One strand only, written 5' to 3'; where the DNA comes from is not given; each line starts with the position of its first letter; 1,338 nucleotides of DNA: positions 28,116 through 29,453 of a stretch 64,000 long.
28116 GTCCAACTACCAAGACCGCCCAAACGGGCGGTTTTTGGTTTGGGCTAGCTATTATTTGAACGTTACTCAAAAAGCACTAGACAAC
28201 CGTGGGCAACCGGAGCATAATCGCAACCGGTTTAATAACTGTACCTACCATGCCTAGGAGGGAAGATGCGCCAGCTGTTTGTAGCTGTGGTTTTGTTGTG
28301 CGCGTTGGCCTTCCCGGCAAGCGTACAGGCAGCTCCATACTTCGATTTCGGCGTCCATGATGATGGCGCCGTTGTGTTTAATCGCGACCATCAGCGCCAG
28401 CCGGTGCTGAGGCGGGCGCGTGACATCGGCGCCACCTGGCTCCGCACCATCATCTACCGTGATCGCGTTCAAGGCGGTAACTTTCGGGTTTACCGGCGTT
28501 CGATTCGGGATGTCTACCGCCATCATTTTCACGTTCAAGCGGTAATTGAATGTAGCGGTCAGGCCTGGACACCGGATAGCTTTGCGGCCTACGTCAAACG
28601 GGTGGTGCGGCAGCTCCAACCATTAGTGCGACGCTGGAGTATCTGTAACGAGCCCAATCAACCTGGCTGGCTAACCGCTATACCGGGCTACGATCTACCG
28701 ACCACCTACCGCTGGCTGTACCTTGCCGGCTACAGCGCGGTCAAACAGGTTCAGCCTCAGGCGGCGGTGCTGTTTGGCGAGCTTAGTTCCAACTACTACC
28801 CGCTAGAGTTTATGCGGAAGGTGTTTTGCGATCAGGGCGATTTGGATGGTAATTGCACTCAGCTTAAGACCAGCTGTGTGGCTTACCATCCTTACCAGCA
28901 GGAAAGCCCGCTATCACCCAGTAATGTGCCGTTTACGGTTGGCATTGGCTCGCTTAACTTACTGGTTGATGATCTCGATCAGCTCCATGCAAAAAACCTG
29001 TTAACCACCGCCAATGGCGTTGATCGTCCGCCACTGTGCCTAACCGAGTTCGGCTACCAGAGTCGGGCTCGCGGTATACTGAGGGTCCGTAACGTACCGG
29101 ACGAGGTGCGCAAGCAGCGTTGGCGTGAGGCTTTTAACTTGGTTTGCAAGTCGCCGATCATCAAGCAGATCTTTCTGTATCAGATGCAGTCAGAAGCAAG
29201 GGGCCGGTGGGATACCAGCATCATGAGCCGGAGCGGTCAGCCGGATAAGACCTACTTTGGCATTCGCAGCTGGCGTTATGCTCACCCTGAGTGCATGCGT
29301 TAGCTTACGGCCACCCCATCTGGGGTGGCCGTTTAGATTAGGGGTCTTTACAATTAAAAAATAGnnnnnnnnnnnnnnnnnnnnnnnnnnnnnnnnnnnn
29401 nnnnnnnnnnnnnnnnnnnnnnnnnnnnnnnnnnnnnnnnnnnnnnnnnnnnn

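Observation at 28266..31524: Tandem secreted clan GH-A-like hydrolases, one with duplicated CBM-like modules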

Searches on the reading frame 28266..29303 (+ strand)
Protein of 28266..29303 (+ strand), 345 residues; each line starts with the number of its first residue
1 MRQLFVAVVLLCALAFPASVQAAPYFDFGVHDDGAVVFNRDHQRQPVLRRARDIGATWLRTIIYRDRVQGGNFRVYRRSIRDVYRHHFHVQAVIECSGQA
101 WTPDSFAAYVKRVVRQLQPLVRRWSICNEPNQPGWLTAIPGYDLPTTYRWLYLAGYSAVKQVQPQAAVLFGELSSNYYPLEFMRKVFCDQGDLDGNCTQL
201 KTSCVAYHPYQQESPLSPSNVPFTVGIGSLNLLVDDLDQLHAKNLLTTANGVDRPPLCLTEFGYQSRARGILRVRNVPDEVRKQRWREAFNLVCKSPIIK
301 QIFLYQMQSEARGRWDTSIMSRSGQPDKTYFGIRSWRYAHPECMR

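Call 3: search_protein_families(library=pfam, proteins=[window:28266-29303:+], max_evalue=1)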
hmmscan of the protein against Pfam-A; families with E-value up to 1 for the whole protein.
window:28266-29303:+ (345 aa): 1 family
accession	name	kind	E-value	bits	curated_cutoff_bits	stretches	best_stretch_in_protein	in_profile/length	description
PF20266.3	Mab-21_C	-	0.22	12.1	24.1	0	292-320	26-54/102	Mab-21 protein HhH/H2TH-like domain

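Call 4: search_protein_families(library=ncbifam, proteins=[window:28266-29303:+], max_evalue=1)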
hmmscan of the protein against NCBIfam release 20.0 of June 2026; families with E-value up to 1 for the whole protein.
window:28266-29303:+ (345 aa): 2 families
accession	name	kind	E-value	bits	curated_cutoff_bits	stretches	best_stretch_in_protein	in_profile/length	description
TIGR04190.1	B12_SAM_Ta0216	equivalog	0.065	11.8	500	1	159-189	103-134/554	TIGR04190 family B12-binding domain/radical SAM domain protein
TIGR03356.1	BGL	equivalog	0.14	11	478.5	1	103-146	135-178/427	GH1 family beta-glucosidase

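Call 5: find_homologous_proteins(query=window:28266-29303:+)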
Query window:28266-29303:+ (345 aa): 139 proteins with E <= 0.001 among 2739 candidates; the best 120 are listed.
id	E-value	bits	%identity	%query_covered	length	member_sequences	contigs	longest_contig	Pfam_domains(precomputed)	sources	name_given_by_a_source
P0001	2.9e-240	814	100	100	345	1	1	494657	-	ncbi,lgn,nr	ncbi:hypothetical protein EPO04_03660 [Patescibacteria group bacterium]|nr:MAG: hypothetical protein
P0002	1.2e-154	533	64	99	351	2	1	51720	-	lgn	-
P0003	3.7e-151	521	63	99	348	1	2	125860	-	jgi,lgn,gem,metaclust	metaclust:\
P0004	2.3e-150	519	65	100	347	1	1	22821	-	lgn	-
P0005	5.3e-133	462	60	94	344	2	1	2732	-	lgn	-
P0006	3.4e-115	403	54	94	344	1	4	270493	-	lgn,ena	-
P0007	1.2e-68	250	38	99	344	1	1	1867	-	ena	-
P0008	2.5e-65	239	38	98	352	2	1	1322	-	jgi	jgi:hypothetical protein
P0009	1.2e-63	233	38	95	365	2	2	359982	-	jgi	jgi:hypothetical protein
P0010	1.3e-48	184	35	93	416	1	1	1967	-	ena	-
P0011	1.7e-40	157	34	93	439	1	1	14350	-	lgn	-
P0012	1.3e-32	131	37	61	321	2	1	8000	-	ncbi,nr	ncbi:MAG TPA: hypothetical protein VK712_02545, partial [Verrucomicrobiae bacterium]|nr:hypothetical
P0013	1.8e-25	108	28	89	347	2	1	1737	-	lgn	-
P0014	3.6e-16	77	27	85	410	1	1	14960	-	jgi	jgi:hypothetical protein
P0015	1.4e-15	75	26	85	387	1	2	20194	-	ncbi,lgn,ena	-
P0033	8.9e-7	46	32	47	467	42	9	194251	-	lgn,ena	-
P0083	4.4e-5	41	34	42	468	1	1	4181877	-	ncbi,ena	-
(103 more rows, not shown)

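Call 6: search_solved_structures(query=window:28266-29303:+, max_evalue=10, show_alignments=2)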
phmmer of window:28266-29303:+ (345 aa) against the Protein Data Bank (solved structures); distinct sequences matched with E-value up to 10: 4.
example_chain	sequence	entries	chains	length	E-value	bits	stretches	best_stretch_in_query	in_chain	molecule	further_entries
4nez_A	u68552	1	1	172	0.3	13.3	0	266-314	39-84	Engineered protein OR276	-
4ney_A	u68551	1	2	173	0.39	13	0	266-298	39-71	Engineered protein OR277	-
6gpa_A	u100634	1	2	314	1.4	11.1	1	108-170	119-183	Arabinogalactan endo-beta-1,4-galactanase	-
6gp5_A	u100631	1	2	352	1.5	11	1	108-170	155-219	Arabinogalactan endo-beta-1,4-galactanase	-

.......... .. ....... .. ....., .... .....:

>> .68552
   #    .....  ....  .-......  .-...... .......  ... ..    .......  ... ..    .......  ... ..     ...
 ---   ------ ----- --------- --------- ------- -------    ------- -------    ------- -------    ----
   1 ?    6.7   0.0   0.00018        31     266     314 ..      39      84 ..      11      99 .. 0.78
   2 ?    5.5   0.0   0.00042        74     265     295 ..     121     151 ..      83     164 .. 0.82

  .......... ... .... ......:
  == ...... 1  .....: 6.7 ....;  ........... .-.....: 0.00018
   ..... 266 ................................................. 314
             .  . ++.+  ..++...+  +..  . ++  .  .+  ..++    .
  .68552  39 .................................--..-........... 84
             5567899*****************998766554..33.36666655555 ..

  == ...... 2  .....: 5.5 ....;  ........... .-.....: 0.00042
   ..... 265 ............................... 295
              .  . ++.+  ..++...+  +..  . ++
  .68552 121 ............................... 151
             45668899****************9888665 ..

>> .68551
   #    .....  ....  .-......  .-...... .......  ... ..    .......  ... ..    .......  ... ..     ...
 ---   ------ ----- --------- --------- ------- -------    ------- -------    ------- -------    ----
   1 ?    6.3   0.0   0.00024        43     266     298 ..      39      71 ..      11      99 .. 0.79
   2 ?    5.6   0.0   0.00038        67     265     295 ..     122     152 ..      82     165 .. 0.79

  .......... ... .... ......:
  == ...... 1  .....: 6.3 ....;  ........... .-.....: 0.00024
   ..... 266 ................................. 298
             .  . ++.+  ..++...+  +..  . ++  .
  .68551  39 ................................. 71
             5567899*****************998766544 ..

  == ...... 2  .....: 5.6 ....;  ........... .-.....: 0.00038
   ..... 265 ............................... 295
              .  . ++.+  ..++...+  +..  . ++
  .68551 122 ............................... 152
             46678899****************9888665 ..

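Call 24: predict_structure(alignment_id=A1)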
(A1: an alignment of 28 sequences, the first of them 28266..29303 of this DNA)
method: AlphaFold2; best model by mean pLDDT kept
length: 345 residues; sequences in the alignment: 28
mean_pLDDT: 91.2   pTM: 0.88
mean pLDDT of the five models: 91.2, 90.8, 90.5, 90.4, 89.7
residues with pLDDT >= 90: 261; 70-90: 59; 50-70: 25; < 50: 0
segments of 3 or more residues with pLDDT < 50: none
pLDDT, mean of each block of 10 residues (from residue 1): 75 64 80 90 94 97 93 95 97 95 98 98 98 95 97 99 98 93 95 91 96 62 81 95 97 97 90 87 93 94 94 85 94 97 88
secondary structure, 60 per line:
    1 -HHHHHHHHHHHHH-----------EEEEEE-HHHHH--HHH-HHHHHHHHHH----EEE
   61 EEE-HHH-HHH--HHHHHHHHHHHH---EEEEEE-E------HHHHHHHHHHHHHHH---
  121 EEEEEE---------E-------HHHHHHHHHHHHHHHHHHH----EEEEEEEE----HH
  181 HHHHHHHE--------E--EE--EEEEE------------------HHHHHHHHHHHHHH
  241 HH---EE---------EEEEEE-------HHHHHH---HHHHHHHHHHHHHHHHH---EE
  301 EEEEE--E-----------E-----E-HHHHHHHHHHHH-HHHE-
elements in order: H2-14 E26-31 H33-37 H44-53 E58-63 H74-85 E89-94 H103-117 E121-126 H144-162 E167-174 H179-187 E204-208 H227-242 E257-262 H270-275 H279-295 E299-305 H328-339

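Call 28: fold_search(model_id=the predicted structure, library=pdb)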
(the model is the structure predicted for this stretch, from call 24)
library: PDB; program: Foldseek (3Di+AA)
matches with E <= 10: 1505; with E <= 0.001: 427
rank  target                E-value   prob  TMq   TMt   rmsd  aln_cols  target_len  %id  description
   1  5bx9                  1.3e-13  1.00  0.69  0.58   4.3       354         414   16  Structure of PslG from Pseudomonas aeruginosa (released 2015-10-07)
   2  4zn2_A                5.1e-13  1.00  0.69  0.59   4.7       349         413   16  Glycosyl hydrolase from Pseudomonas aeruginosa (released 2016-01-06)
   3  9g17_A                9.2e-13  1.00  0.67  0.57   4.9       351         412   16  Structure of PslG with a covalently- bound pentasaccharide (released 2025-03-05)
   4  4ekj                  3.3e-11  1.00  0.62  0.45   6.3       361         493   15  Crystal structure of a monomeric beta-xylosidase from Caulobacter crescentus CB15 (released 2012-09-26)
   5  8i0x_A                3.6e-11  1.00  0.60  0.44   6.6       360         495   15  Beta-Xylosidase JB13GH39P28 showing salt/ethanol/trypsin tolerance, low-pH/low-Temperature activity, and transformatio (released 2024-04-24)
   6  8i0j_B                4.5e-11  1.00  0.61  0.45   5.9       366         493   15  JB13GH39P28 mutant-D41G (released 2024-04-24)
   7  8i0j_A                5.4e-11  1.00  0.60  0.44   6.6       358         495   14  JB13GH39P28 mutant-D41G (released 2024-04-24)
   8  6ncw_D                9.7e-11  1.00  0.51  0.33   6.3       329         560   14  Crystal structure of a GH2 beta-galacturonidase from Eisenbergiella tayi bound to glycerol (released 2019-02-20)
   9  6ncw_C                1.9e-10  1.00  0.49  0.32   6.3       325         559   15  Crystal structure of a GH2 beta-galacturonidase from Eisenbergiella tayi bound to glycerol (released 2019-02-20)
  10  6ncw_A                2.0e-10  1.00  0.51  0.33   5.8       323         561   14  Crystal structure of a GH2 beta-galacturonidase from Eisenbergiella tayi bound to glycerol (released 2019-02-20)
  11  6ncx_D                2.6e-10  1.00  0.50  0.33   6.0       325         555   14  Crystal structure of GH2 beta-galacturonidase from Eisenbergiella tayi bound to galacturonate (released 2019-02-20)
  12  6ncx_A                3.8e-10  1.00  0.52  0.34   5.7       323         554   14  Crystal structure of GH2 beta-galacturonidase from Eisenbergiella tayi bound to galacturonate (released 2019-02-20)
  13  6ncw_B                1.1e-09  1.00  0.50  0.33   6.2       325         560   14  Crystal structure of a GH2 beta-galacturonidase from Eisenbergiella tayi bound to glycerol (released 2019-02-20)
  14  6d8g_A                1.5e-09  1.00  0.53  0.24   6.0       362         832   13  D341A D367A calcium binding mutant of Bacteroides uniformis beta-glucuronidase 2 (released 2018-10-17)
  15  5z1a                  2.1e-09  1.00  0.52  0.30   6.1       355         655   15  The crystal structure of Bacteroides fragilis beta-glucuronidase in complex with uronic isofagomine (released 2018-12-12)
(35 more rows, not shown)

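Call 30: search_solved_structures(query=A1, max_evalue=1, show_alignments=2)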
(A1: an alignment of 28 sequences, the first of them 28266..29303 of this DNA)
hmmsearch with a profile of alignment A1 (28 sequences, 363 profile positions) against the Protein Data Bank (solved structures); distinct sequences matched with E-value up to 1: 262 (the best 60 are shown).
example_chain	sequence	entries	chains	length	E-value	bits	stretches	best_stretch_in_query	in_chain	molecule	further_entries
5bx9_A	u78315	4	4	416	9.8e-21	77.5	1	40-355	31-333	PslG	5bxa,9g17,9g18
4zn2_A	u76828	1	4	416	1e-20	77.5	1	41-355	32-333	PslG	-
6z1h_A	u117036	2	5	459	8.4e-14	54.7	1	33-175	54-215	ANCESTRAL RECONSTRUCTED GLYCOSIDASE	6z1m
8in1_A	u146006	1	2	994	1.2e-12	50.9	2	36-159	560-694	Beta-Glucosidase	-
1e4i_A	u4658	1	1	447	1.5e-11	47.3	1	33-156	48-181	BETA-GLUCOSIDASE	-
1tr1_A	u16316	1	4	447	1.7e-11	47.1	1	33-156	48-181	BETA-GLUCOSIDASE A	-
1bga_A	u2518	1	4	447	2e-11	46.9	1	33-156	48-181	BETA-GLUCOSIDASE A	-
1bgg_A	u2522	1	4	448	2e-11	46.9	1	33-156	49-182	BETA-GLUCOSIDASE A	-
6qwi_A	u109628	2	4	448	2.6e-11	46.5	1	33-156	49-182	Beta-glucosidase A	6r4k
1uyq_A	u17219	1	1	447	3.2e-11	46.2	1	33-156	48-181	BETA-GLUCOSIDASE A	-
6m6m_A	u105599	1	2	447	4.3e-11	45.8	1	33-156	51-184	Beta-glucosidase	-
6m6l_A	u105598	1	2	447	4.4e-11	45.8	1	33-156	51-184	Beta-glucosidase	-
9uct_A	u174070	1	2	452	1.2e-10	44.3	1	35-152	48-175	beta-glucosidase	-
9j41_A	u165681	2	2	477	2.2e-10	43.5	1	33-189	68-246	Beta-glucosidase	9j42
9j49_A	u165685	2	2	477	2.2e-10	43.4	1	33-189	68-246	Beta-glucosidase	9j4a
6uqj_A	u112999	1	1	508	1.3e-09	41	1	41-179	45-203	Beta-xylosidase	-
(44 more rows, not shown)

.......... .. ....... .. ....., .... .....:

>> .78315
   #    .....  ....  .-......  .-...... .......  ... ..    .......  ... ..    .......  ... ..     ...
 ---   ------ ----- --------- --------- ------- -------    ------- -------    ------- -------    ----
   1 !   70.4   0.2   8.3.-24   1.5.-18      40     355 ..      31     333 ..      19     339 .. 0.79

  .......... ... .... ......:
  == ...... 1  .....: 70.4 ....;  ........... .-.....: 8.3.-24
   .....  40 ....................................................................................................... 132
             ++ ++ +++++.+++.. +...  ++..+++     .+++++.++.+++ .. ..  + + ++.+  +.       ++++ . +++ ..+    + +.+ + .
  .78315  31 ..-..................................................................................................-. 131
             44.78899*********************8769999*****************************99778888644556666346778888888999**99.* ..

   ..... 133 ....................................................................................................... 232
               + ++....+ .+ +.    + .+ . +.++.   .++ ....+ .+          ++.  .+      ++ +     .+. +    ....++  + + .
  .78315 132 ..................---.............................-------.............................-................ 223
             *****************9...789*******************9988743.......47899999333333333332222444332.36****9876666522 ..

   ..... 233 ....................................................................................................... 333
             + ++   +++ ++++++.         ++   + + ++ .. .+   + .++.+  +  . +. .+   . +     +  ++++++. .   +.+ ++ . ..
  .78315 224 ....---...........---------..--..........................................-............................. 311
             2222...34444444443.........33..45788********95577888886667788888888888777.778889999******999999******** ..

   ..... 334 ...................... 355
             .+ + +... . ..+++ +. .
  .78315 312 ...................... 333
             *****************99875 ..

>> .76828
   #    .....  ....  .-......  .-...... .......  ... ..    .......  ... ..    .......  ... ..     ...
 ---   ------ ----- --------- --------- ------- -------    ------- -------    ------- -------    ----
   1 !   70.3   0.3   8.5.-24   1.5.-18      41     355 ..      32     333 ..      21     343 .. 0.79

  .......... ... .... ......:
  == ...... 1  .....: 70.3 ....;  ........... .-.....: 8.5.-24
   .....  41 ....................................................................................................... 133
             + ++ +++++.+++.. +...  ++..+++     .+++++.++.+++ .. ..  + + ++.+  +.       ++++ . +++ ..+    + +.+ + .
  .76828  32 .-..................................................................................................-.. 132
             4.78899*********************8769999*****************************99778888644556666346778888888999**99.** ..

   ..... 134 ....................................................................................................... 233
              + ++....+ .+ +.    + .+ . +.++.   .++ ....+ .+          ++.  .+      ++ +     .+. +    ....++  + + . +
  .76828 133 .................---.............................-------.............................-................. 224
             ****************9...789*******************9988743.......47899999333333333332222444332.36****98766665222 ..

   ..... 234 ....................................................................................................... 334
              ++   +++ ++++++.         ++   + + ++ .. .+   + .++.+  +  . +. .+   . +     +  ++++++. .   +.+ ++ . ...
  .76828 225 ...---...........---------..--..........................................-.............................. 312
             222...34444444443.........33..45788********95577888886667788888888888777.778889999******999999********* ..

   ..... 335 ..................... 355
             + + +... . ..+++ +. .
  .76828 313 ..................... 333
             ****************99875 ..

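Call 33: find_encoding_contigs(protein=P0003, flank=8000, max_places=3)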
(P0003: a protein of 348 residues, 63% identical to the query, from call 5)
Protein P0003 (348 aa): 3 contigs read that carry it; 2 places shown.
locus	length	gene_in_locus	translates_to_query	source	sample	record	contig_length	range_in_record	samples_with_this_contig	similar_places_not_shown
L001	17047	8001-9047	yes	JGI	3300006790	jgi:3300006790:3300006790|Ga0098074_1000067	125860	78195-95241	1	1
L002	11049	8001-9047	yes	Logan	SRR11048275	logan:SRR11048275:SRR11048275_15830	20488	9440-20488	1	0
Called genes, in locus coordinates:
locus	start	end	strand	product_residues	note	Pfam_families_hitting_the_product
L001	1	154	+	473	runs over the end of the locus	PF00006:ATP-synt_ab, PF00306:ATP-synt_ab_C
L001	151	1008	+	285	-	PF00231:ATP-synt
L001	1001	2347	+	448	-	PF00006:ATP-synt_ab, PF22919:ATP-synt_VA_C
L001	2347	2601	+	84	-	PF02823:ATP-synt_DE_N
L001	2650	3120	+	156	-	PF12802:MarR_2 (weak), PF01047:MarR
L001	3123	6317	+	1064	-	PF00873:ACR_tran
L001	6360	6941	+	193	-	-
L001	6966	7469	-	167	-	-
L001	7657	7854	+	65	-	-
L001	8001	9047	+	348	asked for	-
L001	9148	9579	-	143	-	-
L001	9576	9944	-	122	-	-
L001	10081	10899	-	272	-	-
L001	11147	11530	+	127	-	PF04977:DivIC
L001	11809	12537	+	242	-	PF18730:HEPN_Cthe2314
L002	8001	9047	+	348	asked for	-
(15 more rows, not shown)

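Call 34: find_encoding_contigs(protein=P0006, flank=8000, max_places=3)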
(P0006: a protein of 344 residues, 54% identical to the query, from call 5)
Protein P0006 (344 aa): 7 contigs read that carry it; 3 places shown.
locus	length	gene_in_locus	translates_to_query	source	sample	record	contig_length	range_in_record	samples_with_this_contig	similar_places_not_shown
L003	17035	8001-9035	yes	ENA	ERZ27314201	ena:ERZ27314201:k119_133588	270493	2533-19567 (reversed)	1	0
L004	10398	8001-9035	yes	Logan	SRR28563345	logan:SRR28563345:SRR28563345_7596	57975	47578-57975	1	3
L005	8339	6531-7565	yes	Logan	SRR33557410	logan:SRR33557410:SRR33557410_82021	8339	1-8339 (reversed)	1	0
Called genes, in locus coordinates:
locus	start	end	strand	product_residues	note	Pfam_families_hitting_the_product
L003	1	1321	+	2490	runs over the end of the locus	-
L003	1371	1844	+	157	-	PF12802:MarR_2, PF01047:MarR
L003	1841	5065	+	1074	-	PF00873:ACR_tran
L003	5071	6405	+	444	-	PF01794:Ferric_reduct, PF00175:NAD_binding_1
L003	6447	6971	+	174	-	-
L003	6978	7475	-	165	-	-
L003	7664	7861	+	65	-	-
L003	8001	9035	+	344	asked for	-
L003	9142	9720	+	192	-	-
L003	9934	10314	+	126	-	PF04977:DivIC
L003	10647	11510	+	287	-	PF01171:ATP_bind_3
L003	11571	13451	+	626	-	PF06480:FtsH_ext (weak), PF00004:AAA, PF07728:AAA_5 (faint), PF17862:AAA_lid_3, PF01434:Peptidase_M41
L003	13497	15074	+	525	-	PF03023:MurJ, PF13440:Polysacc_synt_3 (weak), PF01554:MatE (weak)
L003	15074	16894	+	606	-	PF00009:GTP_EFTU, PF01926:MMR_HSR1 (weak), PF03144:GTP_EFTU_D2 (weak), PF00679:EFG_C, PF06421:LepA_C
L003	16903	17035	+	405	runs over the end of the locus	PF02073:Peptidase_M29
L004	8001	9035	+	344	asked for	-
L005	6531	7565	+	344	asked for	-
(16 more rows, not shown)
